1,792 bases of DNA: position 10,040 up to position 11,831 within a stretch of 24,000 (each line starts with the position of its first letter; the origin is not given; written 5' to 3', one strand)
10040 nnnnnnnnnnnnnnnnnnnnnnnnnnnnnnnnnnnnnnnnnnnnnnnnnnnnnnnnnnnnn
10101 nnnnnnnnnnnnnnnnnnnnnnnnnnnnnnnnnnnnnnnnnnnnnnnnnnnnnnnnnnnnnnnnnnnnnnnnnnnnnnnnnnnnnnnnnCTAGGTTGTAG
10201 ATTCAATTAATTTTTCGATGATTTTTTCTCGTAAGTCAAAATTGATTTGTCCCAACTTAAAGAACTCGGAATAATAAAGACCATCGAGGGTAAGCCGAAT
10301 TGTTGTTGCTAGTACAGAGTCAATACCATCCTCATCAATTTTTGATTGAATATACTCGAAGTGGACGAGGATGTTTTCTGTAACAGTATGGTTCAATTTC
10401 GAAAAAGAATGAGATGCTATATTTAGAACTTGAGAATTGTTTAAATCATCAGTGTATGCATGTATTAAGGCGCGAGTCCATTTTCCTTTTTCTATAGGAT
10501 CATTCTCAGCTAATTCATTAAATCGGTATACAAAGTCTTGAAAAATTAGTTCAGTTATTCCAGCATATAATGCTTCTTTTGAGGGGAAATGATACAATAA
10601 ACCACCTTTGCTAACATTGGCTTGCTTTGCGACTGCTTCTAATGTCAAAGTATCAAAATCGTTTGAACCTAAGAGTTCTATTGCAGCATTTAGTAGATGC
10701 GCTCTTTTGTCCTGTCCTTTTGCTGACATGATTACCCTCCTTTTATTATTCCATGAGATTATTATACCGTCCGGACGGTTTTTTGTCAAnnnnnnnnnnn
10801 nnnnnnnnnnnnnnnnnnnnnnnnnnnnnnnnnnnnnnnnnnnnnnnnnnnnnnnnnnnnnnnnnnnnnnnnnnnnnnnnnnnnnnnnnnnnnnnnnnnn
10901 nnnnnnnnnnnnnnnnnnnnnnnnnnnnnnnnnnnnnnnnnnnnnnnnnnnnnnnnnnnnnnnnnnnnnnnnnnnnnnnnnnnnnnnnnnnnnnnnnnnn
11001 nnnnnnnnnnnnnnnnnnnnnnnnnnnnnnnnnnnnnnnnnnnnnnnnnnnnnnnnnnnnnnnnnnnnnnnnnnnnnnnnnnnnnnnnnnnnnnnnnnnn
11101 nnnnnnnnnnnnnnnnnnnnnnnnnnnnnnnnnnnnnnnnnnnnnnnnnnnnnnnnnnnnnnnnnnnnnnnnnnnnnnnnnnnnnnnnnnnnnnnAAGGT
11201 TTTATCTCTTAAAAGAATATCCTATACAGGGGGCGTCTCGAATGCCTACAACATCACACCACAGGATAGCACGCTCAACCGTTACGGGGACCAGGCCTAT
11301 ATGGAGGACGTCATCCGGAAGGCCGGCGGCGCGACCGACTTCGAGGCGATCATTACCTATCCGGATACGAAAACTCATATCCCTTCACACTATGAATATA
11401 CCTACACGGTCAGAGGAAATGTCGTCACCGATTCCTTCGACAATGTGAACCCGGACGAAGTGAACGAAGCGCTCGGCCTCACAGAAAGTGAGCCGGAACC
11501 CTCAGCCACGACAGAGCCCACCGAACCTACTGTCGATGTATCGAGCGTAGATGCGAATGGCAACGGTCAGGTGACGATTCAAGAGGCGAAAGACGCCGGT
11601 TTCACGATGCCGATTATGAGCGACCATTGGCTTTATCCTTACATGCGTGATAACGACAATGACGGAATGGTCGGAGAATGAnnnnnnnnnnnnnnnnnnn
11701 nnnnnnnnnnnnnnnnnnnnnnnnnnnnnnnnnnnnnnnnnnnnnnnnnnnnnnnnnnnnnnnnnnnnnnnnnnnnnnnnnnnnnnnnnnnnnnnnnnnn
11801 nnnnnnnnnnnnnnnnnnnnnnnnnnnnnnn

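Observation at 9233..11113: TetR + paired-SMR efflux operon bracketed by Tn3-family-type 38-nt inverted repeats without any transposase (candidate non-autonomous cargo cassette)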

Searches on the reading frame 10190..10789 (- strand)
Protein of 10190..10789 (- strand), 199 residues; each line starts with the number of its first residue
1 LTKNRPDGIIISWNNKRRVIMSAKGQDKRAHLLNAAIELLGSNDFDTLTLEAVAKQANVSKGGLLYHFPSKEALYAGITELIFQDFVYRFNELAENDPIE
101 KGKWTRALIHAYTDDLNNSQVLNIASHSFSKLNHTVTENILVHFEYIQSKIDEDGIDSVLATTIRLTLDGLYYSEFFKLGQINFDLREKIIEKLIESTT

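Call 6: search_protein_families(library=pfam, proteins=[window:10190-10789:-])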
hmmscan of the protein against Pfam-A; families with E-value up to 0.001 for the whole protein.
window:10190-10789:- (199 aa): 2 families
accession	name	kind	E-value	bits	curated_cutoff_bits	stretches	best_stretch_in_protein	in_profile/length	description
PF00440.29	TetR_N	-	6e-14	52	24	1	32-76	1-45/47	Bacterial regulatory proteins, tetR family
PF17937.6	TetR_C_28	-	9.9e-13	48.7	26.4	1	102-198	1-95/96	Tetracyclin repressor-like, C-terminal domain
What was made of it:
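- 10190..10729 (-): bcrA, TetR-family repressor (179 aa from the ATG at 10729). Pfam TetR_N and TetR_C_28 (call 6).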

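Call 32: find_encoding_contigs(protein=window:10190-10729:-, flank=10000, max_places=10)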
Protein window:10190-10729:- (179 aa): 23 contigs read that carry it; 10 places shown.
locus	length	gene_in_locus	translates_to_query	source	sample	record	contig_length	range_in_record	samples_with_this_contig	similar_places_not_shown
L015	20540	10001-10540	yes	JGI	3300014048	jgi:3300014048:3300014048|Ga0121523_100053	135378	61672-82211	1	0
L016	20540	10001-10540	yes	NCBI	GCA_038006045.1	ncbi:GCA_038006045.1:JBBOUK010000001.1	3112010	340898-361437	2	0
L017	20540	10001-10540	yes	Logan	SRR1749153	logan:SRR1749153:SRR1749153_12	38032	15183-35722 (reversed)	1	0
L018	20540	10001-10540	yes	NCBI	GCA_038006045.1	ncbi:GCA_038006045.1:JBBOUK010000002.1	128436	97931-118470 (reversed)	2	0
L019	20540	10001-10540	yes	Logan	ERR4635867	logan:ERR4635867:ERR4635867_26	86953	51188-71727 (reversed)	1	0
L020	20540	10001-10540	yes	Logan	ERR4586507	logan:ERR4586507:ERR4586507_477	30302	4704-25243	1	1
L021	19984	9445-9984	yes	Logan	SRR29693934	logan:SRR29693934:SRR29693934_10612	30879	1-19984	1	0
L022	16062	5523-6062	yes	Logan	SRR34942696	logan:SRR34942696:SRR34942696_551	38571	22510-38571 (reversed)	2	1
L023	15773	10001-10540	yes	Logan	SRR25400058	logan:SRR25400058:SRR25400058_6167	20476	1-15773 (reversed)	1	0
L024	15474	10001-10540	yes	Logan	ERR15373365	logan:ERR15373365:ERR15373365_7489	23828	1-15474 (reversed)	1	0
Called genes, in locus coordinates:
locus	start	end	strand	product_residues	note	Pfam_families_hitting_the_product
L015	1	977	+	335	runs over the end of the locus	-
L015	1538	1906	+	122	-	-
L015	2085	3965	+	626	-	-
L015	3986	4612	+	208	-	PF00005:ABC_tran, PF13304:AAA_21 (faint)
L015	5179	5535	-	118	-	-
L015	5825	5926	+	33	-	-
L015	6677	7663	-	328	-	PF07751:Abi_2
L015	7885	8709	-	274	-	-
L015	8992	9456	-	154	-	-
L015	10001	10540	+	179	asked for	PF00440:TetR_N, PF17937:TetR_C_28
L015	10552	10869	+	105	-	PF00892:EamA (weak), PF00893:Multi_Drug_Res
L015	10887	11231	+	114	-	PF00892:EamA (weak), PF00893:Multi_Drug_Res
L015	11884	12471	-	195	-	-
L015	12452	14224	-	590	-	-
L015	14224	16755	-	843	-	PF12728:HTH_17 (faint)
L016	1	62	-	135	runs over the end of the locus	PF00293:NUDIX, PF14815:NUDIX_4 (weak)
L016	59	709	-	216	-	PF03575:Peptidase_S51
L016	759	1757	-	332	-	PF05975:EcsB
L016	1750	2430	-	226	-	PF00005:ABC_tran, PF13304:AAA_21 (weak)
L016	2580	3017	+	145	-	-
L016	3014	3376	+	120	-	-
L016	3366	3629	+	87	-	-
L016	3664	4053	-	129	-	PF01042:Ribonuc_L-PSP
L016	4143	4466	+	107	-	-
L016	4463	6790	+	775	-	PF13091:PLDc_2, PF04851:ResIII, PF00270:DEAD, PF00271:Helicase_C, PF13307:Helicase_C_2 (faint)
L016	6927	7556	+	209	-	-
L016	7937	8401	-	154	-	PF05099:TerB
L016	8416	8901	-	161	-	-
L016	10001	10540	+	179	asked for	PF00440:TetR_N, PF17937:TetR_C_28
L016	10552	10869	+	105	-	PF00892:EamA (weak), PF00893:Multi_Drug_Res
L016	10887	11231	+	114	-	PF00892:EamA (weak), PF00893:Multi_Drug_Res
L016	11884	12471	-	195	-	-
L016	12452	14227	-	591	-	-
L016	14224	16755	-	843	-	PF12728:HTH_17 (faint)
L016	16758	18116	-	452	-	-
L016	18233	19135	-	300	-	PF13930:Endonuclea_NS_2 (weak)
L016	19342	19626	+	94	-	-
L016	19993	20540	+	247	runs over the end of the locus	-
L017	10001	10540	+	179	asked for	PF00440:TetR_N, PF17937:TetR_C_28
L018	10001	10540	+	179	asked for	PF00440:TetR_N, PF17937:TetR_C_28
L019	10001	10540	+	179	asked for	PF00440:TetR_N, PF17937:TetR_C_28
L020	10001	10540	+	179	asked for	PF00440:TetR_N, PF17937:TetR_C_28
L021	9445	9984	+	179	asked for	PF00440:TetR_N, PF17937:TetR_C_28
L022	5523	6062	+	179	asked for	PF00440:TetR_N, PF17937:TetR_C_28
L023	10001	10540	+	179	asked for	PF00440:TetR_N, PF17937:TetR_C_28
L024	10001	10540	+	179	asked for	PF00440:TetR_N, PF17937:TetR_C_28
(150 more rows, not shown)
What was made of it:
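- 10190..10729 (-): The exact protein is found on many contigs (call 32).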

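Call 50: search_protein_families(library=ncbifam, proteins=[L016:11884-12471:-, L016:12452-14227:-, L016:14224-16755:-, L016:16758-18116:-, L016:18233-19135:-, L016:8416-8901:-, L016:7937-8401:-], max_evalue=0.01)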
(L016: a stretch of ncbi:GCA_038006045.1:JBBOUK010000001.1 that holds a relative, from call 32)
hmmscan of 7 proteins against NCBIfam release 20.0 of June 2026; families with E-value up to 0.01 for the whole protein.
L016:11884-12471:- (195 aa): 1 family
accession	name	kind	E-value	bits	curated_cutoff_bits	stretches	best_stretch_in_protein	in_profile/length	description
TIGR04376.1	TIGR04376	hypoth_equivalog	0.0044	17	125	1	82-193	78-185/189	TIGR04376 family protein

L016:12452-14227:- (591 aa): 0 families

L016:14224-16755:- (843 aa): 0 families

L016:16758-18116:- (452 aa): 0 families

L016:18233-19135:- (300 aa): 1 family
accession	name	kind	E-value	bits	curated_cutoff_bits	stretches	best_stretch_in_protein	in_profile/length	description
TIGR04108.1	HutX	equivalog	0.00096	19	110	1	27-97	46-115/154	heme utilization cystosolic carrier protein HutX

L016:8416-8901:- (161 aa): 0 families

L016:7937-8401:- (154 aa): 0 families
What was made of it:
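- Tried and rejected: It gave no usable names for the backbone proteins (call 50).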

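Call 51: search_protein_families(library=pfam, proteins=[L016:11884-12471:-, L016:12452-14227:-, L016:14224-16755:-, L016:16758-18116:-, L016:18233-19135:-, L016:8416-8901:-], max_evalue=0.05)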
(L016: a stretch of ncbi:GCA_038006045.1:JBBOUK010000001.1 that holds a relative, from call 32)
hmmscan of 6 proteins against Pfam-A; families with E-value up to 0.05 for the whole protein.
L016:11884-12471:- (195 aa): 6 families
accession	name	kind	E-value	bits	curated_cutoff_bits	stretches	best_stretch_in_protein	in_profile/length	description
PF19776.5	DUF6262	-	0.00089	19.9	29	0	31-147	30-107/110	Family of unknown function (DUF6262)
PF14932.11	HAUS-augmin3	-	0.0019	18.1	29.4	1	102-191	49-139/260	HAUS augmin-like complex subunit 3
PF12795.12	MscS_porin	-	0.0064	16.5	34.4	1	90-159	10-80/238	Mechanosensitive ion channel porin domain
PF16808.10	PKcGMP_CC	-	0.022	14.7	35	1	121-141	12-32/35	Coiled-coil N-terminus of cGMP-dependent protein kinase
PF18595.6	Nuf2_DHR10-like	-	0.03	14.8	28.4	0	99-161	39-101/117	Nuf2, DHR10-like domain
PF18035.6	Bap31_Bap29_C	-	0.049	14.1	30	0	131-156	8-33/52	Bap31/Bap29 cytoplasmic coiled-coil domain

L016:12452-14227:- (591 aa): 1 family
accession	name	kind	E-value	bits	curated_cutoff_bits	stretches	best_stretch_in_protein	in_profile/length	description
PF00589.27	Phage_integrase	-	7.1e-05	23.1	27.1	0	202-331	11-120/172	Phage integrase family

L016:14224-16755:- (843 aa): 1 family
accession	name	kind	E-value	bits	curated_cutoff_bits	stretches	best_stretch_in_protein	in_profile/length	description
PF12728.13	HTH_17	-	3.7e-06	27.6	27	1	4-33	1-30/51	Helix-turn-helix domain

L016:16758-18116:- (452 aa): 1 family
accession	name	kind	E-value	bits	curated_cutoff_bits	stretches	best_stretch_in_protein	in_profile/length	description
PF00589.27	Phage_integrase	-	0.00056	20.2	27.1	1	265-344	44-119/172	Phage integrase family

L016:18233-19135:- (300 aa): 3 families
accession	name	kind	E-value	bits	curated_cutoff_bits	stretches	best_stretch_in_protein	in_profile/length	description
PF13930.12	Endonuclea_NS_2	-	2.5e-07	31.4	27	1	140-215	53-131/132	DNA/RNA non-specific endonuclease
PF00036.39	EF-hand_1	-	0.0082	16.1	25.4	0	255-272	7-24/29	EF hand domain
PF13405.12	EF-hand_6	-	0.034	14.3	25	0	256-272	8-24/30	EF-hand domain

L016:8416-8901:- (161 aa): 1 family
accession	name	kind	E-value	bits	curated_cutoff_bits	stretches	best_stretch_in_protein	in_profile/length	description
PF14470.12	bPH_3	-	0.044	14.7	23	0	52-108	18-60/95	Bacterial PH domain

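Call 68: search_dna_similar(query=L016:12452-14227:-, collection=plasmids, mode=protein, max_rows=25, rows=spread)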
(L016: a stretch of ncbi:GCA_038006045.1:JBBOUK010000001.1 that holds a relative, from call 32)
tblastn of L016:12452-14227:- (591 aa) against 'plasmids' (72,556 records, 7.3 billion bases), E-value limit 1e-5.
Records with a match: 21; places in all: 22; records where one place covers at least 80% of the query: 6.
Best place of each record, by identity: <60% 21.
By first word of the organism name: Bacillus 12; Clostridium 6; Paenibacillus 1; Enterococcus 1; Cytobacillus 1.
By predicted mobility (MOB-suite, as given by PLSDB): non-mobilizable 19; mobilizable 2.
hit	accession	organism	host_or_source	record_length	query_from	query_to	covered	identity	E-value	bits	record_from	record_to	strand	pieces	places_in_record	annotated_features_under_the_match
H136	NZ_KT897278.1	Clostridium botulinum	-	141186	14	578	96%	25.9%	2e-26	122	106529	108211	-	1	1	hypothetical protein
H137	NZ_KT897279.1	Clostridium botulinum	-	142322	14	578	96%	25.9%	2e-26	122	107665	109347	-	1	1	hypothetical protein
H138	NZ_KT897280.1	Clostridium botulinum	-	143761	14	578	96%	25.9%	2e-26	122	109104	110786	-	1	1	hypothetical protein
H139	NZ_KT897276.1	Clostridium botulinum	-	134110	15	578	95%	25.8%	4e-26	121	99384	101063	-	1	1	hypothetical protein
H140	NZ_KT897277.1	Clostridium botulinum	-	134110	15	578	95%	25.8%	4e-26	121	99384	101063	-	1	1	hypothetical protein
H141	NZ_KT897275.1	Clostridium botulinum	-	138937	15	578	95%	25.8%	4e-26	121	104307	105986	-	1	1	hypothetical protein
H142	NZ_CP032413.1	Paenibacillus lautus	single colony,Tattoo ink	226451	32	496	79%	27.9%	2e-43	174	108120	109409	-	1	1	tyrosine-type recombinase/integrase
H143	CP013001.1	Bacillus thuringiensis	soil sample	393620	150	579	73%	26.7%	2e-21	107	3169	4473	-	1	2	integrase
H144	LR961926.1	Enterococcus faecalis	-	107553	159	579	71%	24.7%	1e-17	95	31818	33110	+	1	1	none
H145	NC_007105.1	Bacillus cereus E33L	-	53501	159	504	59%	26.7%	4e-30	134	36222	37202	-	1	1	tyrosine-type recombinase/integrase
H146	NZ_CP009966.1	Bacillus cereus E33L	Microbial isolate culture,Animal, ...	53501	159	504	59%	26.7%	4e-30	134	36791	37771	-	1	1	tyrosine-type recombinase/integrase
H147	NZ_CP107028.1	Cytobacillus firmus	whole organism,soil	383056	36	422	65%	23.8%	3e-19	100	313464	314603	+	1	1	site-specific integrase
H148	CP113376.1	Bacillus paranthracis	bovine,mixed culture ...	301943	159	496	57%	26.6%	4e-28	128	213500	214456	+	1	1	hypothetical protein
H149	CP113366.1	Bacillus paranthracis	bovine,mixed culture ...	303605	159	496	57%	26.6%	4e-28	128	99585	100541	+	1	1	hypothetical protein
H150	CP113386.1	Bacillus paranthracis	bovine,mixed culture ...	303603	159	496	57%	26.6%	4e-28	128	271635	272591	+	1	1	hypothetical protein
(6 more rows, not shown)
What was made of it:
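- On Tn554-like site-specific tyrosine-recombinase transposon (for the neighbouring backbone): Weak Phage_integrase hits for the 452-aa and 591-aa proteins (call 51), with distant integrase-annotated relatives (call 68).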

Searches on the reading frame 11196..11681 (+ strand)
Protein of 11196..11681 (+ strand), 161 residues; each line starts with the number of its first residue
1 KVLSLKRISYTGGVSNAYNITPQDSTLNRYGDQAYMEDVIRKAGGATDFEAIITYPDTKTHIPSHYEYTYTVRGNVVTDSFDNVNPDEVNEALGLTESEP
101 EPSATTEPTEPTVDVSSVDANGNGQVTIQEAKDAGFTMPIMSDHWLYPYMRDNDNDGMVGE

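Call 44: find_related_loci(query=window:11196-11681:+, collection=genome_contigs, flank=6000)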
Query window:11196-11681:+ (161 aa) in genome_contigs; peptide patterns used: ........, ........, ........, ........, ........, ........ (x = any residue, [..] = any of these).
600 stretches matched a pattern (row limit reached: there are more); 572 encode a relative of the query (tblastn E <= 1e-3); the best 80 are kept; 80 distinct loci.
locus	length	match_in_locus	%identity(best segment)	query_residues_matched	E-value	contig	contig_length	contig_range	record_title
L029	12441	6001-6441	93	12-161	2e-91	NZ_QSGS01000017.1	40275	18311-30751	Exiguobacterium sp. AM39-5BH AM39-5BH.Scaf17, whole genome shotgun sequence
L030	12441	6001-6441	92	12-161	4e-90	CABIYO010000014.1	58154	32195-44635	Bacillales bacterium isolate MGYG-HGUT-00079 genome assembly, contig: .14672_4_4.14, whole genome shotgun sequence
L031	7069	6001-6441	93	12-161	8e-90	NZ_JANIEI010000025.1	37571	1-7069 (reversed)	Exiguobacterium himgiriensis strain K22_26 NODE_135_length_37571_cov_341.826372, whole genome shotgun sequence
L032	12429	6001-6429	89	12-161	2e-88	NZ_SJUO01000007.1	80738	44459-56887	Exiguobacterium sp. SL-9 SL-9_7_length_80738_cov_24.3665, whole genome shotgun sequence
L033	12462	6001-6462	80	12-161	6e-82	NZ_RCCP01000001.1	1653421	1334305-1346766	Planococcus citreus strain DSM 20549 Ga0244514_101, whole genome shotgun sequence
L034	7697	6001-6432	83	12-161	2e-80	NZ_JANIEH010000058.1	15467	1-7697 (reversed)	Exiguobacterium mexicanum strain 8N NODE_2137_length_15467_cov_196.245224, whole genome shotgun sequence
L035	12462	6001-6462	81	12-161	1e-80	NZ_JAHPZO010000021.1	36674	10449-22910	Planococcus sp. CP5-4_YE Contig_21, whole genome shotgun sequence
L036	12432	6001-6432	83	12-161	4e-80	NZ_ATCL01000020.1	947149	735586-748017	Exiguobacterium chiriqhucha RW-2 contig-20, whole genome shotgun sequence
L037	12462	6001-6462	79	12-161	1e-79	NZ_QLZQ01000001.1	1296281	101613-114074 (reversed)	Planococcus maitriensis strain S1 scaffold1, whole genome shotgun sequence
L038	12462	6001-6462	79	12-161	5e-79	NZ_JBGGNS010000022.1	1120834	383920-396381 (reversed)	Planococcus sp. SSTMD024 Scaffold_22, whole genome shotgun sequence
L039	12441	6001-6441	78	12-161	1e-78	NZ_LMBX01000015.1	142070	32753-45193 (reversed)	Cytobacillus praedii strain FJAT-25547 Contig4, whole genome shotgun sequence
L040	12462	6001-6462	79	12-161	1e-78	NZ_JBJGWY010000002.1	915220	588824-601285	Planococcus plakortidis strain DSM 23997 NODE_2_length_915220_cov_63.519106, whole genome shotgun sequence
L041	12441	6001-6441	81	12-161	1e-78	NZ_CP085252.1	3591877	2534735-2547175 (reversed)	Jeotgalibacillus malaysiensis strain ABH-525 chromosome, complete genome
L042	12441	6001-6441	79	12-161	3e-78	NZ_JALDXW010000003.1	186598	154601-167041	MAG: Cytobacillus sp. isolate MCT-GLY-40 NODE_36_length_186598_cov_22.704819, whole genome shotgun sequence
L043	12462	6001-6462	80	12-161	3e-78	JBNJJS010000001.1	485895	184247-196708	MAG: Bacillota bacterium isolate BLK98 1, whole genome shotgun sequence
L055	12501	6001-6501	71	1-161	1e-76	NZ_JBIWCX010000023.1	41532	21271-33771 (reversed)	Lysinibacillus sp. NPDC097287 NPDC097287_222_E3.ctg-0023, whole genome shotgun sequence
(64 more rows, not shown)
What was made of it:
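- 11229..11681 (+): 3' fragment of a gene for a secreted DNA/RNA non-specific endonuclease lipoprotein. It is truncated at the codons for ...ADSL|GGVSNAY. All 80 related loci fetched match query residues 12-161 except L055 (1-161), so homology starts at 11229 (call 44).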

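Call 51: search_protein_families(library=pfam, proteins=[L029:5503-6444:+], max_evalue=0.05)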
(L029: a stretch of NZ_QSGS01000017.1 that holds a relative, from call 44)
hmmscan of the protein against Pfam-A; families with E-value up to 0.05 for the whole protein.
L029:5503-6444:+ (313 aa): 3 families
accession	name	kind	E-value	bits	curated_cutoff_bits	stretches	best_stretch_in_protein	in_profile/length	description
PF13930.12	Endonuclea_NS_2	-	1.2e-07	32.5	27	1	153-227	53-130/132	DNA/RNA non-specific endonuclease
PF01223.29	Endonuclease_NS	-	0.0022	18.1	23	1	151-203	76-135/223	DNA/RNA non-specific endonuclease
PF00036.39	EF-hand_1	-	0.049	13.6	25.4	0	270-285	9-24/29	EF hand domain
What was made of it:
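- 11229..11681 (+): The full-length relative has an Endonuclea_NS_2 domain (call 51).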
